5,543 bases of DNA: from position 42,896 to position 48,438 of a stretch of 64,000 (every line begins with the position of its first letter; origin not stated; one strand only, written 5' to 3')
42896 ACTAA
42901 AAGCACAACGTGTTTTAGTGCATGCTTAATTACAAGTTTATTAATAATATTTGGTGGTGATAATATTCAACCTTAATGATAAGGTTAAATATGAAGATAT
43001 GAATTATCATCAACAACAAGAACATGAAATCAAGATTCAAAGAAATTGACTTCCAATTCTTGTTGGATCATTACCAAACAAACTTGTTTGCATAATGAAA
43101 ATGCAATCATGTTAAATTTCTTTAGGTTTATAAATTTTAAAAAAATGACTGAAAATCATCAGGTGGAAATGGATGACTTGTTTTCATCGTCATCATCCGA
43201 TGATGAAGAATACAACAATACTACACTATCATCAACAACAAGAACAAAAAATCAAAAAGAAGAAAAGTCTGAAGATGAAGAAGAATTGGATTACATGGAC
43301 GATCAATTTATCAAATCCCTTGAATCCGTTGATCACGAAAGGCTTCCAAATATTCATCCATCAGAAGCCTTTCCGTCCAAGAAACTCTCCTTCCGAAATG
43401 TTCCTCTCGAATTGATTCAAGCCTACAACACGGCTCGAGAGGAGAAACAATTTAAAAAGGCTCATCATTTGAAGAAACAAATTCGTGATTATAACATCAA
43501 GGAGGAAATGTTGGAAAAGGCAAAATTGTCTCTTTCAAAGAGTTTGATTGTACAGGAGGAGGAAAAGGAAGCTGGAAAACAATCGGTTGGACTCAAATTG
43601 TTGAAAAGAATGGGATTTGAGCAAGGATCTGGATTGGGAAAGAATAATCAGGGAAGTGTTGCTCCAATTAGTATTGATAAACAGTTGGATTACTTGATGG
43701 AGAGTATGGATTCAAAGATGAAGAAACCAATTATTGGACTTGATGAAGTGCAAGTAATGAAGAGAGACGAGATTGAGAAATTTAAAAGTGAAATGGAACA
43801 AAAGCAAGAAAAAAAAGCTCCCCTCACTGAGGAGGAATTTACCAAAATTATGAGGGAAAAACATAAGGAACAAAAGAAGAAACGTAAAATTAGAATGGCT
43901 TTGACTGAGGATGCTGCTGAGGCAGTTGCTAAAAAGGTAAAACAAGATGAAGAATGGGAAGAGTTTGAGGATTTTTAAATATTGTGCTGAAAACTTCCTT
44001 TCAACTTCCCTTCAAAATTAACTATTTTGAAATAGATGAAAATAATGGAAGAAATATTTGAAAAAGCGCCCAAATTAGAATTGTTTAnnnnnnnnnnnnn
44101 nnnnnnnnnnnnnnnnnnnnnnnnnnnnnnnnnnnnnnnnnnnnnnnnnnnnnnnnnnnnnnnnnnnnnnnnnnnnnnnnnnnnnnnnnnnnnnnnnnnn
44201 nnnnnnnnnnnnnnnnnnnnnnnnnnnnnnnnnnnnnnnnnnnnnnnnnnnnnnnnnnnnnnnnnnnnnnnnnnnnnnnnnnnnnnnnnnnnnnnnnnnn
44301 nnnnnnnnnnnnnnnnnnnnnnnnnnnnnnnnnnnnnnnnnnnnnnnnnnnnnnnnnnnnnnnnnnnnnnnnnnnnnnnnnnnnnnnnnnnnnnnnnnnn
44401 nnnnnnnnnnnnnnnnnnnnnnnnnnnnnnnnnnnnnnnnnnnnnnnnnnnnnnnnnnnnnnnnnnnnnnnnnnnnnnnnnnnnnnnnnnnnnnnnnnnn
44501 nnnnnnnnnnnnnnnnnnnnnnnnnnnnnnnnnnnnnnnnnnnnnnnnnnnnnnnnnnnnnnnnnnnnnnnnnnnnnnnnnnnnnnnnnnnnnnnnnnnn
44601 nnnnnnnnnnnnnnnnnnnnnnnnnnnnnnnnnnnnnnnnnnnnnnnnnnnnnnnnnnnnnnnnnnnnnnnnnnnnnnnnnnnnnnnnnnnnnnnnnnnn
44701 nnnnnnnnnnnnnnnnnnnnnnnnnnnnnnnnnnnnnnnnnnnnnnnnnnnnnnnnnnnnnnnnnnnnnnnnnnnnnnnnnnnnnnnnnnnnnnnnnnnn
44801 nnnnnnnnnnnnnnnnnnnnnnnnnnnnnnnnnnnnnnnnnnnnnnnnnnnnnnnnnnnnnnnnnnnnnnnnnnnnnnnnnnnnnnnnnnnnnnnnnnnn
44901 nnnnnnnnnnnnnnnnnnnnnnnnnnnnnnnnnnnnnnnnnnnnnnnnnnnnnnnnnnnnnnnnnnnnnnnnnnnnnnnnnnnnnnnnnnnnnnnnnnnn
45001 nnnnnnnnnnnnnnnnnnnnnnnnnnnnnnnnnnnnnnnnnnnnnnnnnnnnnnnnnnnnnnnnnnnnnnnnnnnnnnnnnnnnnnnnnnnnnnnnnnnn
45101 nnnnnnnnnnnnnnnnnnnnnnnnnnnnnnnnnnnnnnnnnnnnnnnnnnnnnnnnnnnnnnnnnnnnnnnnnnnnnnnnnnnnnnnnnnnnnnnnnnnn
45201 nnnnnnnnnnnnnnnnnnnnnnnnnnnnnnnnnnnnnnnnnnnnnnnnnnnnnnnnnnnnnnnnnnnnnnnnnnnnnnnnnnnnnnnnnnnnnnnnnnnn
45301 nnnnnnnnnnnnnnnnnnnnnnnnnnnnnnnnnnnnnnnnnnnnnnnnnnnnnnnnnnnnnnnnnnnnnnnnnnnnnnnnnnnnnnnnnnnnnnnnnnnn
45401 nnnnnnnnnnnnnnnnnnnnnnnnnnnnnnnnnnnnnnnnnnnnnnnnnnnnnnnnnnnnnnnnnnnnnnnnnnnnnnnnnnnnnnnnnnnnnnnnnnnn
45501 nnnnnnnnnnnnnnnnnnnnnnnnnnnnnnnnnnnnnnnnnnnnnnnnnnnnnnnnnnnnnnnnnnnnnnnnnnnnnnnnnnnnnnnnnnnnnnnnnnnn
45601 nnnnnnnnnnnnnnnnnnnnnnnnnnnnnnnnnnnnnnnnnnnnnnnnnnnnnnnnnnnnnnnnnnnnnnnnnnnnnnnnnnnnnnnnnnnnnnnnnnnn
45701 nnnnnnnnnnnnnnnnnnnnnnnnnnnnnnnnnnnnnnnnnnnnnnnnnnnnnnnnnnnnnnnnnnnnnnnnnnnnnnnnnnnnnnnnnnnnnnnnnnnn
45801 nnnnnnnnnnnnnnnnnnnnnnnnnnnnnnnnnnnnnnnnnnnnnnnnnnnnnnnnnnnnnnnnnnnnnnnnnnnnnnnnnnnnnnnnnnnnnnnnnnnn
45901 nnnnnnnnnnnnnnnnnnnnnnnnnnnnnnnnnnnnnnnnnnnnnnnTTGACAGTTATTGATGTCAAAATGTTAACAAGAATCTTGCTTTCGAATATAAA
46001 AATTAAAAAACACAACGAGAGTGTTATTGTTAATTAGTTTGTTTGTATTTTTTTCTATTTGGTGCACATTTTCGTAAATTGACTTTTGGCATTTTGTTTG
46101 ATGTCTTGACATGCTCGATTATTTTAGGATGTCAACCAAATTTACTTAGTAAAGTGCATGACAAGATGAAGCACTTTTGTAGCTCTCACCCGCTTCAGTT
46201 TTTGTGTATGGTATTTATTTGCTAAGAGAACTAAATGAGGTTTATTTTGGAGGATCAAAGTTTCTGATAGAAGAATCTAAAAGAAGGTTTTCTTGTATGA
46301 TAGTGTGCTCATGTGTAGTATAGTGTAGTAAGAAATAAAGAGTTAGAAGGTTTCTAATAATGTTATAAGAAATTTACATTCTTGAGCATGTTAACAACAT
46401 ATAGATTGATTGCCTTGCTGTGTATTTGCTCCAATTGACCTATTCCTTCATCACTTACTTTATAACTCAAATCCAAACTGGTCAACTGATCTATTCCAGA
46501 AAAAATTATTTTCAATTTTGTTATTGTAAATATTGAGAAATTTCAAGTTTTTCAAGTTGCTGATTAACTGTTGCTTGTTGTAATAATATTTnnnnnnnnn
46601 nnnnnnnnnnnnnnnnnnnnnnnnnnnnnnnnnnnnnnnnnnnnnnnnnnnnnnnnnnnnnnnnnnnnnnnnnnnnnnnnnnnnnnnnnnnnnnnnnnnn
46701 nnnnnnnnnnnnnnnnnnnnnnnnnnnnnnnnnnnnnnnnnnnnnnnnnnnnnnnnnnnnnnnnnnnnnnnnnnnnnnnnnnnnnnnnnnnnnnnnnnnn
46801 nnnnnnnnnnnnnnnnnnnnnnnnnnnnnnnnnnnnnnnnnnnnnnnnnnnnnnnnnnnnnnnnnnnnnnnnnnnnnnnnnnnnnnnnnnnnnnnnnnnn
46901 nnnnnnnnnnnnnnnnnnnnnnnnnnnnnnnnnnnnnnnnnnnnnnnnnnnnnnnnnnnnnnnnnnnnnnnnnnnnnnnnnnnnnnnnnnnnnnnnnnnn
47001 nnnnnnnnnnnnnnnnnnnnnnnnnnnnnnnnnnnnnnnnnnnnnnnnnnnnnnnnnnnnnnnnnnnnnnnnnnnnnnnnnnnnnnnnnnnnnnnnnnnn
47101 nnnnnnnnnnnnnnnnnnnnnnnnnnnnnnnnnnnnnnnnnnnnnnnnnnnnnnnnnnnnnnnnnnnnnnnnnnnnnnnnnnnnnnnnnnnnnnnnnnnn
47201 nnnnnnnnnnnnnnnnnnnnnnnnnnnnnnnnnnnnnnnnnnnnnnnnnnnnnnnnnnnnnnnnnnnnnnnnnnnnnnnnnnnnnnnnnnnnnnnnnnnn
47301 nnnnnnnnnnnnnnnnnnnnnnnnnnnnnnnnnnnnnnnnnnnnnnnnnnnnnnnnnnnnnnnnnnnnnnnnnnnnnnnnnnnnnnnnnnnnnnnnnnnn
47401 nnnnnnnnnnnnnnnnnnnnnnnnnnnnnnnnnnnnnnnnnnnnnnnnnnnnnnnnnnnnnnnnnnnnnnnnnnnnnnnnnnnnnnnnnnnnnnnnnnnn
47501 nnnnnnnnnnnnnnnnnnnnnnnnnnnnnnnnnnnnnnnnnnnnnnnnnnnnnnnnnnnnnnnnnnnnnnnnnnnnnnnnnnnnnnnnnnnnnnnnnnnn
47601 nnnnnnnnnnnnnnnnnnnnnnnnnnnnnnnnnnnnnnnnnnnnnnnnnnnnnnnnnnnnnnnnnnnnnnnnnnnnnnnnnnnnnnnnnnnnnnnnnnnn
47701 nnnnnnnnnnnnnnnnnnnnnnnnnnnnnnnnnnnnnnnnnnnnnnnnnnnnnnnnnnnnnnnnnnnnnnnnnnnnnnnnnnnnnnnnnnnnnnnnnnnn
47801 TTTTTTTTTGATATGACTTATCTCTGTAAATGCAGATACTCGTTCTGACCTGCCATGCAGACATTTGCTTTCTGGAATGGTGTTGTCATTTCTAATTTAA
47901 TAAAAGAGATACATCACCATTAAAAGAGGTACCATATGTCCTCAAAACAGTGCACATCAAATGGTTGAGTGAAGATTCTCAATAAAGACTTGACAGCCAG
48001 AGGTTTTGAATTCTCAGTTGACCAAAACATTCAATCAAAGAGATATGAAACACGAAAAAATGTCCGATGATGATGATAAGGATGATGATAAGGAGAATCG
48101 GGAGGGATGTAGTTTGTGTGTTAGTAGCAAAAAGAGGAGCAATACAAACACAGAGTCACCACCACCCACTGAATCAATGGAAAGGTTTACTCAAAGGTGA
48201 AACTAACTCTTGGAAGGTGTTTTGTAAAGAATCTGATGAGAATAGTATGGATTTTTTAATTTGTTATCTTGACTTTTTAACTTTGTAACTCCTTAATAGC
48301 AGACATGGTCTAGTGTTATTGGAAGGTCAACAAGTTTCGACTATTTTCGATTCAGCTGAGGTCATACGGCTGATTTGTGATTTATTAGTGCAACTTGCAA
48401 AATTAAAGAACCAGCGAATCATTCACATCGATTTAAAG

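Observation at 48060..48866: Headless protein-kinase gene inside the receptor array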

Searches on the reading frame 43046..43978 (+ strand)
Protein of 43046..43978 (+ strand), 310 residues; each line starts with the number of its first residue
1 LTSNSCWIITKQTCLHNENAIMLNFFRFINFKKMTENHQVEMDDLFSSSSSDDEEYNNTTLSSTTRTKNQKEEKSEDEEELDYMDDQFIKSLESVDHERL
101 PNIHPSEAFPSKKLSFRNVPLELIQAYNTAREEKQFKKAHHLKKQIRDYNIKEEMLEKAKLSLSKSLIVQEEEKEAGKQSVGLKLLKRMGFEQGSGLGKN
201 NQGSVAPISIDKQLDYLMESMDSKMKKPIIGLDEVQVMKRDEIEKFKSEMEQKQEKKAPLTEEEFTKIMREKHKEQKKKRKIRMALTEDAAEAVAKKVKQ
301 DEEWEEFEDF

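Call 11: search_protein_families(library=pfam, proteins=[window:43046-43978:+], max_evalue=0.01)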
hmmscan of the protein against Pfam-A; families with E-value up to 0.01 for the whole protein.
window:43046-43978:+ (310 aa): 2 families
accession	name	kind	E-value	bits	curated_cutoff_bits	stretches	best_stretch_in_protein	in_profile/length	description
PF01585.28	G-patch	-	1.5e-11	44.5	22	1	179-215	2-38/45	G-patch domain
PF12656.12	G-patch_2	-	0.0016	18.9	26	1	179-214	15-50/61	G-patch domain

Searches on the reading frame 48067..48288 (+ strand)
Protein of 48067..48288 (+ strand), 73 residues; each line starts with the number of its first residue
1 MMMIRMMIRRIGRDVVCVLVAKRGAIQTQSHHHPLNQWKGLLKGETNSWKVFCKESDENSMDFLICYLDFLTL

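Call 49: list_cluster_members(proteins=[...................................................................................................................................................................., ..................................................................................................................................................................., window:48067-48288:+, window:44088-45935:-, window:43145-43975:+, window:43109-43975:+, window:55350-57287:-, window:58103-62356:+, window:48060-48200:+])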
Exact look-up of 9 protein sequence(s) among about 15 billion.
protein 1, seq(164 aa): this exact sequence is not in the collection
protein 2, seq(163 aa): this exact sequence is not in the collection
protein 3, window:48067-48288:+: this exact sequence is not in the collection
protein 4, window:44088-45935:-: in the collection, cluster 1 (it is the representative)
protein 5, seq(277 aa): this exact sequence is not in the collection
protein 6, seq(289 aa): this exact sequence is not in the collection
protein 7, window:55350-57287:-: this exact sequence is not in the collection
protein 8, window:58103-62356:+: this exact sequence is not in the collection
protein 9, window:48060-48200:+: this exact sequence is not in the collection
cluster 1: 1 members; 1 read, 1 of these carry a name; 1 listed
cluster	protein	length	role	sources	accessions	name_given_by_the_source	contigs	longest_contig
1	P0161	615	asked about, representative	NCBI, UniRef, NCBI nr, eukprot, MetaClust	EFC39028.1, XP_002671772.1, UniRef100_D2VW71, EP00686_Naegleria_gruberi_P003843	Hypothetical protein NAEGRDRAFT_59388 [Naegleria gruberi] | Uncharacterized protein n=1 Tax=Naegleria gruberi TaxID=5762 RepID=D2VW71_NAEGR | uncharacterized protein NAEGRDRAFT_59388 [Naegleria gruberi]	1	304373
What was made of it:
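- The model protein is absent from the protein collection (call 49).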
